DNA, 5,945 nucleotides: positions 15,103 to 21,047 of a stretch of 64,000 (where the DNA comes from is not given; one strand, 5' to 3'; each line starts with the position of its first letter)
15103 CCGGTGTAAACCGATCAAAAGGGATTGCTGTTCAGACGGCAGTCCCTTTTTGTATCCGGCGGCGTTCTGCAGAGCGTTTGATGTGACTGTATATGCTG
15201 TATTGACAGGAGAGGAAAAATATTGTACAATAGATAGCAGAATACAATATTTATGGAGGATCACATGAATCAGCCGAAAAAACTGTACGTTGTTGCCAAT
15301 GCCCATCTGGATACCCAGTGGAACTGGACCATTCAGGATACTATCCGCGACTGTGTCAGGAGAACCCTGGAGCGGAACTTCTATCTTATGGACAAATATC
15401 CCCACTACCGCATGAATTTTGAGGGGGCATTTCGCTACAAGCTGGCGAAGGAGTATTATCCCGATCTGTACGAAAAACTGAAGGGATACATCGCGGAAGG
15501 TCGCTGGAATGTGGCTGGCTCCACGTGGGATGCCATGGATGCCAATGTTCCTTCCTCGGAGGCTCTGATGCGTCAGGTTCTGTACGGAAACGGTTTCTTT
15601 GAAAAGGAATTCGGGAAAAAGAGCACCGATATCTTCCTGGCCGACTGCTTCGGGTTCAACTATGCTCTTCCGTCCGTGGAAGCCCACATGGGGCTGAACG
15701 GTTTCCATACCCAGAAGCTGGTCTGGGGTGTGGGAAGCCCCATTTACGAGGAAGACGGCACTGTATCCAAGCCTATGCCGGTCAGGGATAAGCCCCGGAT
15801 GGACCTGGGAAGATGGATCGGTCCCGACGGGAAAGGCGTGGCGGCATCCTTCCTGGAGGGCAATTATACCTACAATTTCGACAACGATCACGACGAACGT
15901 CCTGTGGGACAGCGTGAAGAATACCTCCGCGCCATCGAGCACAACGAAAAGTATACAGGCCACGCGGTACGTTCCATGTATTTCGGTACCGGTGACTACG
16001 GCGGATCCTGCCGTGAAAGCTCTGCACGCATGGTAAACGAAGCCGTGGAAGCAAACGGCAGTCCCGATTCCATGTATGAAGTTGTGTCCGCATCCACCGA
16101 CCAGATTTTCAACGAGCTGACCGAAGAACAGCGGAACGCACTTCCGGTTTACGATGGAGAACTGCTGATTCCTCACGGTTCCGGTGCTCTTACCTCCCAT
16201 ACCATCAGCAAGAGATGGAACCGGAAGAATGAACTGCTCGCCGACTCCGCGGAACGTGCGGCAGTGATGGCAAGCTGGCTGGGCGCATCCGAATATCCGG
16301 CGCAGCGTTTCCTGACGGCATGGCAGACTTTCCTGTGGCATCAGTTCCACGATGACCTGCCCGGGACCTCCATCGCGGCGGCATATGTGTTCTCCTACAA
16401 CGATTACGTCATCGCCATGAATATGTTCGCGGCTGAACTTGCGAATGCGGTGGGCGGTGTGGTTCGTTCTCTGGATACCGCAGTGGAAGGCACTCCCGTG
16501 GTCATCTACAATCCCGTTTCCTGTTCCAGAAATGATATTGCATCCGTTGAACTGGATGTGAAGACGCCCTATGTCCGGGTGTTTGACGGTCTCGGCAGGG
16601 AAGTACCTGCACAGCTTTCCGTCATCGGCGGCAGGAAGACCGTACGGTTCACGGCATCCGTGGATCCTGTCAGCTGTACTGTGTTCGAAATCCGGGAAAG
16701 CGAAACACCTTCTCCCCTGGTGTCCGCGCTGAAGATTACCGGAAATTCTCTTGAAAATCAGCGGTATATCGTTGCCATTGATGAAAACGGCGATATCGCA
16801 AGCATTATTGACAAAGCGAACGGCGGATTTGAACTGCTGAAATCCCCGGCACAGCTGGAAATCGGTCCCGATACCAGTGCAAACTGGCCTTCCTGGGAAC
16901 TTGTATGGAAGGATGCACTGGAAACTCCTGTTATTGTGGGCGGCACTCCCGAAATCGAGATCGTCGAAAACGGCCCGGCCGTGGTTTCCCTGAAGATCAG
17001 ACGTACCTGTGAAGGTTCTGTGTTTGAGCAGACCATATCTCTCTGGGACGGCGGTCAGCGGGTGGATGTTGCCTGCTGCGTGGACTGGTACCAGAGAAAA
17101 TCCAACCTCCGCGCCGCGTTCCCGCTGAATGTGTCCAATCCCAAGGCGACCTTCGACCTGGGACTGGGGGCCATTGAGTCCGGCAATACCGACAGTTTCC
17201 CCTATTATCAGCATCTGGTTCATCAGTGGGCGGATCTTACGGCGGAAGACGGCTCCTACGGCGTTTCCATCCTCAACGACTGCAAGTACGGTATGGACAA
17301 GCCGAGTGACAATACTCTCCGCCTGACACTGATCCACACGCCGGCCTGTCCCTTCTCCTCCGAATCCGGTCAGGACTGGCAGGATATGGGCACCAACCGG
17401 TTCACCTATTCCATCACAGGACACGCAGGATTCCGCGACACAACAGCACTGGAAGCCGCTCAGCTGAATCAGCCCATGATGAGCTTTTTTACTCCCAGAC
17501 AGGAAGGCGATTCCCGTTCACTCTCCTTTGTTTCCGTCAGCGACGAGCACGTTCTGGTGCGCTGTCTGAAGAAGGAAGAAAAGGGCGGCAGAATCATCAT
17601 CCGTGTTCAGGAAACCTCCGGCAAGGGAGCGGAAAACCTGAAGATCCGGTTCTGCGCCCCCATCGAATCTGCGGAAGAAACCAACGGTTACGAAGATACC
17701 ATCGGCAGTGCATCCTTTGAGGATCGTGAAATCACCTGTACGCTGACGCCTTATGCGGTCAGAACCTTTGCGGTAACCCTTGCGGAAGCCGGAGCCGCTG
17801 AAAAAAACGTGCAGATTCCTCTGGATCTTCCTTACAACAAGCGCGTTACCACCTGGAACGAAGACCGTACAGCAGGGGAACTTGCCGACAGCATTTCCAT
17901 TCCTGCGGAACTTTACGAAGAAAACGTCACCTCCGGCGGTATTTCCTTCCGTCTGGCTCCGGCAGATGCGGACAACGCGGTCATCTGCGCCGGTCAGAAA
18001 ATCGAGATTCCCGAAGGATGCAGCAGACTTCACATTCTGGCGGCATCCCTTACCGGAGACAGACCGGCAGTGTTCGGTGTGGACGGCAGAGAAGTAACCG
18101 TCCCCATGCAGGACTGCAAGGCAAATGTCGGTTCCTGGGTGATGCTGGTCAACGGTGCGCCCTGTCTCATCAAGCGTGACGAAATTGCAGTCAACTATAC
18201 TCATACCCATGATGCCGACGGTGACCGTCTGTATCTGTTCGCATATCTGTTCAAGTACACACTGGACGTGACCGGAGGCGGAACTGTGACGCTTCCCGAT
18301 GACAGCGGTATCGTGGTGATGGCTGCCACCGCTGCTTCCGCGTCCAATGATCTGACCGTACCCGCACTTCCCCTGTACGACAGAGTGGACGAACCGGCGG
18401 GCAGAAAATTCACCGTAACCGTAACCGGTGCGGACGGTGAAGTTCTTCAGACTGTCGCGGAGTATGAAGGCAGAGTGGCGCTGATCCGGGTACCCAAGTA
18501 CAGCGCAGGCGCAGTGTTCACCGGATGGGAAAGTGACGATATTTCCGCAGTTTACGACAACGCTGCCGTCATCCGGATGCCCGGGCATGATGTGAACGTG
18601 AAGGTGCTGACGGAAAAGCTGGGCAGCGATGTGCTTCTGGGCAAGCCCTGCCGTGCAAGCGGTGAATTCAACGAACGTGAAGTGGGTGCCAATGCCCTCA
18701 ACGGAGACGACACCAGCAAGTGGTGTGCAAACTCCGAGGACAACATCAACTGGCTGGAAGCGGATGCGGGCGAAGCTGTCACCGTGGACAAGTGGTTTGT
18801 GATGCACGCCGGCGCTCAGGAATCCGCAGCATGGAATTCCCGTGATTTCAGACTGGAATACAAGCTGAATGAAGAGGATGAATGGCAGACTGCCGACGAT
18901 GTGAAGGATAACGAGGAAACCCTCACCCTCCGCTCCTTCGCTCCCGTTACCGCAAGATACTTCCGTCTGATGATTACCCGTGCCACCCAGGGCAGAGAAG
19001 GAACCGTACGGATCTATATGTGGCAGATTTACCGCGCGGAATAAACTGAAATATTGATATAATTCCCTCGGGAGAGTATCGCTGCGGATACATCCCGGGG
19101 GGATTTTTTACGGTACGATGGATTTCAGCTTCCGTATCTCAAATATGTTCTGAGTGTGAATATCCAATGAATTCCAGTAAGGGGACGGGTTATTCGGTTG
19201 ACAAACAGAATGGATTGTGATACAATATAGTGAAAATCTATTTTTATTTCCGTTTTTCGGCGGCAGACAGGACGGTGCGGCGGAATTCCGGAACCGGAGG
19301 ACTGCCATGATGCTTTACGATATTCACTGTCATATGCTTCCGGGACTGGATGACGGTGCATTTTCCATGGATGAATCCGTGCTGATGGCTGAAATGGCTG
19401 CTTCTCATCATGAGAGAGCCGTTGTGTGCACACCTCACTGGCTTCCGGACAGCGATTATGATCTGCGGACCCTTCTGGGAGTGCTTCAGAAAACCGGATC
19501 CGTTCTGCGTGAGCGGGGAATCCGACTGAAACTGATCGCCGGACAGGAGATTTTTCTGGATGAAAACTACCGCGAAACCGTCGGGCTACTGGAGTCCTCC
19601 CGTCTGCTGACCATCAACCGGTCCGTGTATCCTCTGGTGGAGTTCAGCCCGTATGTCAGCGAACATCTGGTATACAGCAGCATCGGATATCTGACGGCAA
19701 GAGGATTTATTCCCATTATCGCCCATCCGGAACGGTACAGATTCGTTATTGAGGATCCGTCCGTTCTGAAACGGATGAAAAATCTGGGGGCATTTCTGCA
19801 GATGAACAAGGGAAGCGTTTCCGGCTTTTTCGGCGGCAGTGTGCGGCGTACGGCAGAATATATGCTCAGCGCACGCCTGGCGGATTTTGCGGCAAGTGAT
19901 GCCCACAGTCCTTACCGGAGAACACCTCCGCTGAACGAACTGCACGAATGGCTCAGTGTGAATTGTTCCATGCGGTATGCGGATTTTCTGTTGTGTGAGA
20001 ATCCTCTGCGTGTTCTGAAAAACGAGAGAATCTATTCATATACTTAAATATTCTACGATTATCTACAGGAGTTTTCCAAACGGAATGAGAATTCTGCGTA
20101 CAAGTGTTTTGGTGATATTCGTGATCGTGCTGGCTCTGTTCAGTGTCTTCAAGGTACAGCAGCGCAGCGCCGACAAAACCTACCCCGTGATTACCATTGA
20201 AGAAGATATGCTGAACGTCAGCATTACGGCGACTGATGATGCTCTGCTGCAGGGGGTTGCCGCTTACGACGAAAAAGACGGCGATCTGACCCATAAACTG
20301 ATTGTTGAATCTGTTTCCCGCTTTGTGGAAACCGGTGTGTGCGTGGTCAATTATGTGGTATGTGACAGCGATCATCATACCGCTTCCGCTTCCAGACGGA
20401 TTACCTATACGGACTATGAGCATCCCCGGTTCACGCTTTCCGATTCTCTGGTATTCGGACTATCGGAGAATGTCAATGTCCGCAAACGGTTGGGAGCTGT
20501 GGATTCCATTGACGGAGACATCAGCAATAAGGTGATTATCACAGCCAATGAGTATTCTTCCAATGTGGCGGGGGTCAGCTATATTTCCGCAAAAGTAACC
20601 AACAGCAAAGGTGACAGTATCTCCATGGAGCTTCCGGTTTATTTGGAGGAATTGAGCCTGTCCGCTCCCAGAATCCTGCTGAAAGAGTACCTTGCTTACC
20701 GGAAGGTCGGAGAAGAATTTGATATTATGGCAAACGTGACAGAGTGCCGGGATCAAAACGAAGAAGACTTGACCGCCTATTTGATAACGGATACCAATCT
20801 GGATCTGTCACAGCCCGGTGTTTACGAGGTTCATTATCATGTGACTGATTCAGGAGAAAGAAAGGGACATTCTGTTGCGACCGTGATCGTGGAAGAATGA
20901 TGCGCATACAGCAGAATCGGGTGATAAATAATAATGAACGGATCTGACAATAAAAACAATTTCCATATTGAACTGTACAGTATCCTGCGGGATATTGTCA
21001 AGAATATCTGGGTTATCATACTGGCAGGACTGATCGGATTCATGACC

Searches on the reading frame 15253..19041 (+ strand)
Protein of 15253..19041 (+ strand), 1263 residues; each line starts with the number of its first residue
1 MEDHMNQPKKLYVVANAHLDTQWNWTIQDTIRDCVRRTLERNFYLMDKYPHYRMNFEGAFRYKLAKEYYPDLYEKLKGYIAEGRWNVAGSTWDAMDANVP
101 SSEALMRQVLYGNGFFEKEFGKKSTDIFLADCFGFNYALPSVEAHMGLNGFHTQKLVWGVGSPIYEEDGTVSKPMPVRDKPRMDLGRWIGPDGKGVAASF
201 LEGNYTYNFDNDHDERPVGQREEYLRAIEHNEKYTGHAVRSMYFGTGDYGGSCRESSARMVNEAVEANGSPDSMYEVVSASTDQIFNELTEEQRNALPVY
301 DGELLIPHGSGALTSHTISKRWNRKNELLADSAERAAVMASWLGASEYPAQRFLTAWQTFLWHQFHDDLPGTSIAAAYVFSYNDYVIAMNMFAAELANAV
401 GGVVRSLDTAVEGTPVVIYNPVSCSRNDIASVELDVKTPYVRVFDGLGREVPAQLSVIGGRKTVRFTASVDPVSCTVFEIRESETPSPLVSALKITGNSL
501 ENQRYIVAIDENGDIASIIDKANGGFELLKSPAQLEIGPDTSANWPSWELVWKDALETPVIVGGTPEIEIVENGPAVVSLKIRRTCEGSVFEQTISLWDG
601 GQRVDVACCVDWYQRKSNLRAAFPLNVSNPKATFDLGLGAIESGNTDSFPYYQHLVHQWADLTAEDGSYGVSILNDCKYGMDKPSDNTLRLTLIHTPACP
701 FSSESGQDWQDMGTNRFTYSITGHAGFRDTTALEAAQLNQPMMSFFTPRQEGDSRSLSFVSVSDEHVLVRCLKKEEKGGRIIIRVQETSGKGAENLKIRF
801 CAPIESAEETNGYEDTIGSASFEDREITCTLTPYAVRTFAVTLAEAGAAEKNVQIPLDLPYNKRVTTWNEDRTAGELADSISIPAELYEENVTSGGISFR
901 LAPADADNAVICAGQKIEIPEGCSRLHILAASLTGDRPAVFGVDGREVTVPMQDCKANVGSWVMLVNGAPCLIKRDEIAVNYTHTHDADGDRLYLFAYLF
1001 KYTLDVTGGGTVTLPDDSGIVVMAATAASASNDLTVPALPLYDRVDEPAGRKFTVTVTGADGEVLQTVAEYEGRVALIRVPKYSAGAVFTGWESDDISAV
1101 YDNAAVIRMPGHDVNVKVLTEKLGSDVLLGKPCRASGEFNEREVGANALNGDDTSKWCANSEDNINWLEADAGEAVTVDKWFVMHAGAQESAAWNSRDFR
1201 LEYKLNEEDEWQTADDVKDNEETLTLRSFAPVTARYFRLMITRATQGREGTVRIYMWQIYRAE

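Call 19: search_protein_families(library=pfam, proteins=[window:15253-19041:+], max_evalue=0.01)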
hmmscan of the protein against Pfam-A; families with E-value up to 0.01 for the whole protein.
window:15253-19041:+ (1263 aa): 6 families
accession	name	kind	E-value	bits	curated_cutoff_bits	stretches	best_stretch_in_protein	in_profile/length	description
PF01074.27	Glyco_hydro_38N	-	3.7e-41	141.8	25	1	11-300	2-269/270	Glycosyl hydrolases family 38 N-terminal domain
PF07748.19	Glyco_hydro_38C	-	4.4e-31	109.2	25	1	500-699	1-202/206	Glycosyl hydrolases family 38 C-terminal domain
PF00754.31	F5_F8_type_C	-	1.1e-14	55.1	28.2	1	1135-1247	4-118/127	F5/8 type C domain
PF09261.16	Alpha-mann_mid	-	6.9e-12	45.7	31.1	1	311-385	5-78/96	Alpha mannosidase middle domain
PF22633.2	F5_F8_type_C_2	-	4.1e-11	43.8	27.8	1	1147-1239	1-91/91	NedA-like, galactose-binding domain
PF17677.7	Glyco_hydro38C2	-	1.7e-10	41.3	22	1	767-839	2-72/72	Glycosyl hydrolases family 38 C-terminal beta sandwich domain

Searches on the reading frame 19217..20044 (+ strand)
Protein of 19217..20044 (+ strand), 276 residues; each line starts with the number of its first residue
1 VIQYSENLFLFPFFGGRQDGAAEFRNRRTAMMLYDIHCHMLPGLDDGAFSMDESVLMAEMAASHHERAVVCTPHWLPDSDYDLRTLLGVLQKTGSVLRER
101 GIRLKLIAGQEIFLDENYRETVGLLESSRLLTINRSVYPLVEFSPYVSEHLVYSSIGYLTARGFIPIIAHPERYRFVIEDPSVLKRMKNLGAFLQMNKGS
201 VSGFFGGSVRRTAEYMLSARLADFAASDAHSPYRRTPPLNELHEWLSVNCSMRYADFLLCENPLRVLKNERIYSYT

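Call 74: search_protein_families(library=pfam, proteins=[window:19217-20044:+], max_evalue=0.001)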
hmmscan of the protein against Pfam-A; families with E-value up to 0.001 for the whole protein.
window:19217-20044:+ (276 aa): 1 family
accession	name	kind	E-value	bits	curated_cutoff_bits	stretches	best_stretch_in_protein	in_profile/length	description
PF19567.5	CpsB_CapC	-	3e-51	174.6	27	1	34-268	2-234/234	Capsular polysaccharide synthesis, CpsB/CapC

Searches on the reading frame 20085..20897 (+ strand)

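Call 74: search_protein_families(library=pfam, proteins=[window:20085-20897:+], max_evalue=0.001)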
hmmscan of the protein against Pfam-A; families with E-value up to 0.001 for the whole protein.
window:20085-20897:+ (271 aa): 1 family
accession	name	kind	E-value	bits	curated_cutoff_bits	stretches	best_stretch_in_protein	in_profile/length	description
PF16403.11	Bact_surface_Ig-like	-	3.3e-14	53.1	27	1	208-269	13-71/71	Bacterial surface protein, Ig-like domain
